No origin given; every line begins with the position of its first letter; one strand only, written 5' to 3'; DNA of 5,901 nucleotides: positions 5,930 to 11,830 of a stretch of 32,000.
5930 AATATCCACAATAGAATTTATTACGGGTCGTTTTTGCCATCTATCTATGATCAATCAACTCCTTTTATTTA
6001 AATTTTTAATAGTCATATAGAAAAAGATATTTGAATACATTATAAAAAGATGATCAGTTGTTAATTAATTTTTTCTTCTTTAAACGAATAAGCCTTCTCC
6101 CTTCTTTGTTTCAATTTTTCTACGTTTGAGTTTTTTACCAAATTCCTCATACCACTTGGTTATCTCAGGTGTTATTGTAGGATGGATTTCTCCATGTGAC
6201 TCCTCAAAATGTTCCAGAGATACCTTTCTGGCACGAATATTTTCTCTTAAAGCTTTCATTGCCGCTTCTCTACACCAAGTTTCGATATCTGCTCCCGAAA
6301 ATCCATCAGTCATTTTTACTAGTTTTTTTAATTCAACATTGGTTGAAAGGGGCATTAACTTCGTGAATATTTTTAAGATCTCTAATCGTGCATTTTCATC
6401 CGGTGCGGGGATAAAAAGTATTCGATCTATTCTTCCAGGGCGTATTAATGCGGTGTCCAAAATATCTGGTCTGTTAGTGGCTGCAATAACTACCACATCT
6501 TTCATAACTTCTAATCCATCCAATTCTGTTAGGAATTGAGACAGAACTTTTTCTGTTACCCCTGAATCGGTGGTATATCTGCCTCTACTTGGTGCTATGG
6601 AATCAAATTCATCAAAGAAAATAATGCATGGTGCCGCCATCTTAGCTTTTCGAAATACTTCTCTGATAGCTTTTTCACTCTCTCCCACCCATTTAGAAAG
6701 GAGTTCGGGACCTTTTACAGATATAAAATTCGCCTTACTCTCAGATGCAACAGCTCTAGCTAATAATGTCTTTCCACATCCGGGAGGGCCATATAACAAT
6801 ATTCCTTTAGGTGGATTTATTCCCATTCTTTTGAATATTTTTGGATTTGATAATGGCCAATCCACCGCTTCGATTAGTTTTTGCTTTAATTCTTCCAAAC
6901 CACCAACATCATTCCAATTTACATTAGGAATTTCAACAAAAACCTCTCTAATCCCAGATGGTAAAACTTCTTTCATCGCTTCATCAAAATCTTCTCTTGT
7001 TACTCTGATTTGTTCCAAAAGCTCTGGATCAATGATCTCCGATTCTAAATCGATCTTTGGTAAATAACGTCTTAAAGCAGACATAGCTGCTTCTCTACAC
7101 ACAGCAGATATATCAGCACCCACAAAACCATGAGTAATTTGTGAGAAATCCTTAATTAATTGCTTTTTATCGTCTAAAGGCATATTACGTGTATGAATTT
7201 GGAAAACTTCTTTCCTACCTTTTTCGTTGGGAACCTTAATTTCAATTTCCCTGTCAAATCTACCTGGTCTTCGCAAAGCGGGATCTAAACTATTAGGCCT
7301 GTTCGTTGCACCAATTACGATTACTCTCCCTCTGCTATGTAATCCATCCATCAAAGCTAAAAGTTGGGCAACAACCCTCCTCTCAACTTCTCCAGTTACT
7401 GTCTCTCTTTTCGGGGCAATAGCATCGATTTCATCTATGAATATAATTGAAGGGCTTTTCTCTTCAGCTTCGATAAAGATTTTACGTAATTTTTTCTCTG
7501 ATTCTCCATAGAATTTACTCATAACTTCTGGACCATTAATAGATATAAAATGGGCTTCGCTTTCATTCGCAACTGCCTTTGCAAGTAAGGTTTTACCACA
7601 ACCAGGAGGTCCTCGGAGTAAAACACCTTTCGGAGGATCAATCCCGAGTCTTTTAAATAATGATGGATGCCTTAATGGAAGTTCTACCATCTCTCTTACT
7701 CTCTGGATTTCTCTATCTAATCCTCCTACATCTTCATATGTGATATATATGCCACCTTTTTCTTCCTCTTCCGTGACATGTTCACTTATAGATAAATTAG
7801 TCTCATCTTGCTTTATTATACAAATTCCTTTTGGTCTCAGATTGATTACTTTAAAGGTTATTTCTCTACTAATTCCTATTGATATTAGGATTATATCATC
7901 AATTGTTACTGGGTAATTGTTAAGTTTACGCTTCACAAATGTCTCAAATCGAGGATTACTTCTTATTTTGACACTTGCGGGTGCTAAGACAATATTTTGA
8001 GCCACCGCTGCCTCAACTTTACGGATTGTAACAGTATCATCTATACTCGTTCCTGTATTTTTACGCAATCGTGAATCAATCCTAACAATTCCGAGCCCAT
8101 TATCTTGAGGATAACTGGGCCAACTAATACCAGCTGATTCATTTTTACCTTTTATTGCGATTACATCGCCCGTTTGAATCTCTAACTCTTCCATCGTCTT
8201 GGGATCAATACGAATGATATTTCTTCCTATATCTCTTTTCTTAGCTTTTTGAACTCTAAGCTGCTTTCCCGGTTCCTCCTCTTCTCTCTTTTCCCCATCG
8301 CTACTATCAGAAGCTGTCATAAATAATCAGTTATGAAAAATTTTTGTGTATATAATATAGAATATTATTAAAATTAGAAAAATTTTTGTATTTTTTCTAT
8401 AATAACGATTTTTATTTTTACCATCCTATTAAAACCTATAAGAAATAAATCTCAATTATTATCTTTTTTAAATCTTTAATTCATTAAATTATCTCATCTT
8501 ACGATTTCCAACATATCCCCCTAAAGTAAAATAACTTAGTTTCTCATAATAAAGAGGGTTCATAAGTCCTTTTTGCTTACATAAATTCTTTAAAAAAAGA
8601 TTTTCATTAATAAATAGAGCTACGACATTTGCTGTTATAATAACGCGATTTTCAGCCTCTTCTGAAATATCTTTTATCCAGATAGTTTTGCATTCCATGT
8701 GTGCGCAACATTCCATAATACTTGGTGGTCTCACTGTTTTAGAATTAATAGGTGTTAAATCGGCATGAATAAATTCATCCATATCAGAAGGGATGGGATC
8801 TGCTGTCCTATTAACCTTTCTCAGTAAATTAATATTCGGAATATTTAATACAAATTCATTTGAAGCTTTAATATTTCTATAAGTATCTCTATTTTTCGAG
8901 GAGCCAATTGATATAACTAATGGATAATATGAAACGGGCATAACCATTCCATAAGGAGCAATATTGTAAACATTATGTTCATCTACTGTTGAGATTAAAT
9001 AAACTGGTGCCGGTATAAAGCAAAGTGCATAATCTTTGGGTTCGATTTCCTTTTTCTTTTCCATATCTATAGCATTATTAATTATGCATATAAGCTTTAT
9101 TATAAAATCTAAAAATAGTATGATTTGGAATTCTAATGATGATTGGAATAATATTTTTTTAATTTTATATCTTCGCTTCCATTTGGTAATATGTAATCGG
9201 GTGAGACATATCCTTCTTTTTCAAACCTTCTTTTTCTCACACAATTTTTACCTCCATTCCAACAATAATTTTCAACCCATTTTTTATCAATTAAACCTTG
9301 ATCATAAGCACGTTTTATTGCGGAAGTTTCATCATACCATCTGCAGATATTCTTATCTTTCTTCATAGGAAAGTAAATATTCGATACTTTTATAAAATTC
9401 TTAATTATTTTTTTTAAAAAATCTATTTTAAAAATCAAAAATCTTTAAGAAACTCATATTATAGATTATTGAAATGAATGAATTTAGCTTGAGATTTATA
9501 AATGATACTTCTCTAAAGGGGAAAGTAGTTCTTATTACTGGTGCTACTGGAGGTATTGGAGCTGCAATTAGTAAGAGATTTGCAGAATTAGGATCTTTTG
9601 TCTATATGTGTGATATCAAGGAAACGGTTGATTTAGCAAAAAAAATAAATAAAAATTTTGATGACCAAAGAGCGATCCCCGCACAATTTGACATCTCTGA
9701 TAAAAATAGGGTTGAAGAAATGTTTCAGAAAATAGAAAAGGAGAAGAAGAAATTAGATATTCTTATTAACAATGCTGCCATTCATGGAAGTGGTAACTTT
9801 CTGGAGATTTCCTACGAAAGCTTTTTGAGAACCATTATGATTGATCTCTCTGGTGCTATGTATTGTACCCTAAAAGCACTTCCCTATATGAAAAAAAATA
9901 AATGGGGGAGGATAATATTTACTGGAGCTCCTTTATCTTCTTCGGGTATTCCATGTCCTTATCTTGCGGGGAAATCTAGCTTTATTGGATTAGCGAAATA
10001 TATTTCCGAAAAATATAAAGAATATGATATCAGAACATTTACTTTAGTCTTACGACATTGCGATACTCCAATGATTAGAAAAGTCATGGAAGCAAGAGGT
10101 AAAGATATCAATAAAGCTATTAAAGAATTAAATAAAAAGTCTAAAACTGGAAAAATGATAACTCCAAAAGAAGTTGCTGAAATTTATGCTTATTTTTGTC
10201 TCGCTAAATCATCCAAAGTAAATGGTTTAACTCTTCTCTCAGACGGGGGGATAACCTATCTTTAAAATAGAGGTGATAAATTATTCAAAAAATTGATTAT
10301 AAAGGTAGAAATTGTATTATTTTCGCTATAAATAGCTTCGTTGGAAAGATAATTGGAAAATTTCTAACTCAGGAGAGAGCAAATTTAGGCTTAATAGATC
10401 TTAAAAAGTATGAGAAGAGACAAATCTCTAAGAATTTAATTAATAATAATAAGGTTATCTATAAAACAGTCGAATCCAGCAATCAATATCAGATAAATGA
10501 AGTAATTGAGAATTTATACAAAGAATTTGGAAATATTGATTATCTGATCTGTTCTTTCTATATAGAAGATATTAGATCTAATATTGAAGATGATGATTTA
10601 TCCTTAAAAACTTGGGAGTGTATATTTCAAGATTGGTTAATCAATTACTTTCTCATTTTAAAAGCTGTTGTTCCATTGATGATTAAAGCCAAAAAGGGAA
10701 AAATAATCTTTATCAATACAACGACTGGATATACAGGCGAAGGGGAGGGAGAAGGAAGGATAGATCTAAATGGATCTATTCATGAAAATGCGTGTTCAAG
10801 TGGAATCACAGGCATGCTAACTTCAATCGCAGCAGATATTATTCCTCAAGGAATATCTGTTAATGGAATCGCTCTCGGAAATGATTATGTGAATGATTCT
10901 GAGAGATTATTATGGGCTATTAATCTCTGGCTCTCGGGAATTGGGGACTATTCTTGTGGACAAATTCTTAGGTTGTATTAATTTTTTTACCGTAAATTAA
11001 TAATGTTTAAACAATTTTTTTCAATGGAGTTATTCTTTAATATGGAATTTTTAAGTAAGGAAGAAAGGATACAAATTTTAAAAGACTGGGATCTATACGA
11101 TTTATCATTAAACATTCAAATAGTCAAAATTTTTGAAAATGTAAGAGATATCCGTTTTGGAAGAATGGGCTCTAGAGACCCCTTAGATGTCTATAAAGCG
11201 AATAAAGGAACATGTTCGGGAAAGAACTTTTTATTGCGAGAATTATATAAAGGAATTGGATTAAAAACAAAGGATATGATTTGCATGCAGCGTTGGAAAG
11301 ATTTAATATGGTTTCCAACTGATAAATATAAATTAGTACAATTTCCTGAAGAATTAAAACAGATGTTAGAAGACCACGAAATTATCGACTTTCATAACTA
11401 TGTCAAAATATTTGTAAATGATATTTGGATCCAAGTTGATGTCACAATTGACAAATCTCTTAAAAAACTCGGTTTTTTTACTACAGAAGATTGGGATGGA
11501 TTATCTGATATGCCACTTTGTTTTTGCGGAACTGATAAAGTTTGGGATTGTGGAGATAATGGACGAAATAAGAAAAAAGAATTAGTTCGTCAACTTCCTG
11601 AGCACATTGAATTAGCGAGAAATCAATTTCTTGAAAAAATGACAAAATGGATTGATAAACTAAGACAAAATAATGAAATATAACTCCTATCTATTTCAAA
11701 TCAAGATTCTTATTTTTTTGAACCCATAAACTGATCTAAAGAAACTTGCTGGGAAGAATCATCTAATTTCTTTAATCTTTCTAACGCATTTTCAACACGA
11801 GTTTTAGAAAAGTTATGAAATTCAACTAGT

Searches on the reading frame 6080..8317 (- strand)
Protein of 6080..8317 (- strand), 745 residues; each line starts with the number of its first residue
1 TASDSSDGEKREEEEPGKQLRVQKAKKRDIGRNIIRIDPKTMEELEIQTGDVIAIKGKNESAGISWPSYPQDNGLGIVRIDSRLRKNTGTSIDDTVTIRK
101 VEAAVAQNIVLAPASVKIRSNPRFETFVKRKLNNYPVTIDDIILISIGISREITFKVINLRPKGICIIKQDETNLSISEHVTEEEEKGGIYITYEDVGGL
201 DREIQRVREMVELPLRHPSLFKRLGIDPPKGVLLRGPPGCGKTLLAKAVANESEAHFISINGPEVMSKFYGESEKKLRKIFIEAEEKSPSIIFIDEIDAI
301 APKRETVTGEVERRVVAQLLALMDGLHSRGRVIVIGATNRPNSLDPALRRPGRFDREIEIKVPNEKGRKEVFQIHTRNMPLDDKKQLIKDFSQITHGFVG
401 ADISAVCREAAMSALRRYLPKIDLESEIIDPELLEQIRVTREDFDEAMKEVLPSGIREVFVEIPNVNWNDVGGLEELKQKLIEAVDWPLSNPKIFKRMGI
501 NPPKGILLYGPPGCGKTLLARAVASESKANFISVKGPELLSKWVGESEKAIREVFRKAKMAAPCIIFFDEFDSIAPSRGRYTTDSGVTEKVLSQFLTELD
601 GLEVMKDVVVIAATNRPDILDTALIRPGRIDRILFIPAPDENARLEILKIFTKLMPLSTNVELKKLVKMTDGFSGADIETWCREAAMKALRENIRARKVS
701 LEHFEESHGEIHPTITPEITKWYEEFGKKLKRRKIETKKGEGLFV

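Call 35: search_protein_families(library=pfam, proteins=[window:6080-8317:-], max_evalue=0.001)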
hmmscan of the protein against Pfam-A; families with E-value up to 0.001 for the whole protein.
window:6080-8317:- (745 aa): 38 families (the best 25 are shown)
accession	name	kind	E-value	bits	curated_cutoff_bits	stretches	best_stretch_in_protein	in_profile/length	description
PF00004.35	AAA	-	2.8e-97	322.6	21.2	2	232-361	1-130/131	ATPase family associated with various cellular activities (AAA)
PF17862.7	AAA_lid_3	-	1.3e-31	108.2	27.2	2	660-706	1-45/45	AAA+ lid domain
PF02359.24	CDC48_N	-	1e-27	96.5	35.1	1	19-102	1-84/85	Cell division protein 48 (CDC48), N-terminal domain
PF05496.18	RuvB_N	-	3.7e-14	53.2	27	2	231-307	35-103/159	Holliday junction DNA helicase RuvB P-loop domain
PF13191.12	AAA_16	-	5.7e-14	53.4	32.6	1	220-335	15-138/167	AAA ATPase domain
PF07724.20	AAA_2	-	1.5e-13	51.6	27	1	232-325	6-101/166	AAA domain (Cdc48 subfamily)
PF13173.12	AAA_14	-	2.5e-12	47.4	27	1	232-313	5-75/129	AAA domain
PF07728.20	AAA_5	-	3e-11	43.9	22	0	506-577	2-81/139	AAA domain (dynein-related subfamily)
PF23902.1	AAA_lid_PRS2_C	-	1.1e-10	42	34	1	642-692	2-53/73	PRS2 AAA+ lid C-terminal domain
PF06068.19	TIP49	-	1.5e-10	41.2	23.8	1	504-558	51-106/347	TIP49 P-loop domain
PF13401.12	AAA_22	-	9.1e-10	39.4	27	0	232-309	8-65/130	AAA domain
PF13671.12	AAA_33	-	1.4e-09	38.8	27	1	232-340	2-80/143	AAA domain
PF02933.23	CDC48_2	-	4.2e-08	33.1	22.4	1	124-172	6-53/64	Cell division protein 48 (CDC48), domain 2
PF24883.2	NPHP3_N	-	5.7e-08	33.6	24.8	0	487-529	5-48/164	Nephrocystin 3, N-terminal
PF20720.3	nSTAND3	-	1e-07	32.2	27.2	0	232-276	20-67/155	Novel STAND NTPase 3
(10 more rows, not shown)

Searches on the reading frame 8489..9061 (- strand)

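Call 35: search_protein_families(library=pfam, proteins=[window:8489-9061:-], max_evalue=0.001)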
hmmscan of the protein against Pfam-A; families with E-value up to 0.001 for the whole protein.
window:8489-9061:- (190 aa): 1 family
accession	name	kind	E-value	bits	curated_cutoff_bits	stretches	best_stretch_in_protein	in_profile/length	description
PF01613.24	Flavin_Reduct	-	1.6e-21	77.4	27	1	16-177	4-149/153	Flavin reductase like domain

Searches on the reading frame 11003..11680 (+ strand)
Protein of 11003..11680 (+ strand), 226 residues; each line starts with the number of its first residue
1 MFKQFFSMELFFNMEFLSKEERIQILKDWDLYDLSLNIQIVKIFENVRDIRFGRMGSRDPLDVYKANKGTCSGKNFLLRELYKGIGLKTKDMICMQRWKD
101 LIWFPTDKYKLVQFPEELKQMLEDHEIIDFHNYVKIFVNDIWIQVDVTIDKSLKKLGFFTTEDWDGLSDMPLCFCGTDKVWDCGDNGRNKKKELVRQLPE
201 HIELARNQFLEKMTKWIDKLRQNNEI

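Call 35: search_protein_families(library=pfam, proteins=[window:11003-11680:+], max_evalue=0.001)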
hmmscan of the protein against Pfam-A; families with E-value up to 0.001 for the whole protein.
window:11003-11680:+ (226 aa): 0 families

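Call 37: search_protein_families(library=ncbifam, proteins=[window:11003-11680:+], max_evalue=1)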
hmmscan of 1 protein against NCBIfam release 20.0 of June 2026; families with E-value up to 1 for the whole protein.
window:11003-11680:+ (226 aa): 0 families

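Call 39: search_solved_structures(query=window:11003-11680:+, max_evalue=1)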
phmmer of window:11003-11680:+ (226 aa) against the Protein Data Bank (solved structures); distinct sequences matched with E-value up to 1: 0.
